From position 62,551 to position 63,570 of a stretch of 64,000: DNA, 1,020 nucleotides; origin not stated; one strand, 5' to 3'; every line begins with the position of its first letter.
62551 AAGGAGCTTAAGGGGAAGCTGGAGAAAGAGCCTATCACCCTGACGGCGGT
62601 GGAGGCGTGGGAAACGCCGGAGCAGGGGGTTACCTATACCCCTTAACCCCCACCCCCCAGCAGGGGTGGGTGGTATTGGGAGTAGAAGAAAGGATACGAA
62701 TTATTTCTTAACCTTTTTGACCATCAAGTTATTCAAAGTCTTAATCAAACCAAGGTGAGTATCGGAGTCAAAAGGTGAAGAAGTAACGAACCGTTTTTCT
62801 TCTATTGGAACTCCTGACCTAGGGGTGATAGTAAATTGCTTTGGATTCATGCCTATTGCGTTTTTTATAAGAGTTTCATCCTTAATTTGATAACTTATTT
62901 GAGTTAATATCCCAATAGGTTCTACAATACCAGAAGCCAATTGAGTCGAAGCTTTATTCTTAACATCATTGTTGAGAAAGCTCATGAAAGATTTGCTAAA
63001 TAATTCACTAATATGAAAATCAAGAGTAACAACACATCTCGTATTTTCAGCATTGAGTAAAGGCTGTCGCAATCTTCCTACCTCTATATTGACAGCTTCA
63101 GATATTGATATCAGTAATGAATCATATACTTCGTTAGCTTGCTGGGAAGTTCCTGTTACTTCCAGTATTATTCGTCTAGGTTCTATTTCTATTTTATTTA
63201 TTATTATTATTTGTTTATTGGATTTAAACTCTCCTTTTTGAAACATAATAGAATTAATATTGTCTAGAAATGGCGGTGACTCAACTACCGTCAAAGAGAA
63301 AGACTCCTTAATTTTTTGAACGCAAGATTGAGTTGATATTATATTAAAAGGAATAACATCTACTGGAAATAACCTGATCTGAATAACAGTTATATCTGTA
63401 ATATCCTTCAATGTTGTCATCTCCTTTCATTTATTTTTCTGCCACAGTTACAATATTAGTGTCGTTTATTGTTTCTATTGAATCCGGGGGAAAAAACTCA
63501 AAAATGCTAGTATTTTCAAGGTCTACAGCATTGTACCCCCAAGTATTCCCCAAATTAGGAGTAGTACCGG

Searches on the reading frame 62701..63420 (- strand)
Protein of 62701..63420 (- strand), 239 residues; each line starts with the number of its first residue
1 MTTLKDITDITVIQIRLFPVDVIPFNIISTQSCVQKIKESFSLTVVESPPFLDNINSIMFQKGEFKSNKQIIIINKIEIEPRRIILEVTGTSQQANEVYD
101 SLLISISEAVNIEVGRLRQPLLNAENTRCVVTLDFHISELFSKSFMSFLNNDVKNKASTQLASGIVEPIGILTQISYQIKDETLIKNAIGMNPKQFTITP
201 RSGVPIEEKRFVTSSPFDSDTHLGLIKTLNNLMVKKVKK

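Call 60: find_encoding_contigs(protein=window:62701-63420:-, flank=10000, max_places=2)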
Protein window:62701-63420:- (239 aa): 1 contig read that carries it; 1 place shown.
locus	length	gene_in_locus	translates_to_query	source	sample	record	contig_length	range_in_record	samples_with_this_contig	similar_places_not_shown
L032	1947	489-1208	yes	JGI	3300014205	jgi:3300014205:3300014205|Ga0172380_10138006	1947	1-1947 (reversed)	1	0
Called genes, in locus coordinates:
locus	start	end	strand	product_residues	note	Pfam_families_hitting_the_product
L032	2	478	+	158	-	?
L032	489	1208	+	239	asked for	-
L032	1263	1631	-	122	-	PF01242:PTPS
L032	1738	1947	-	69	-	?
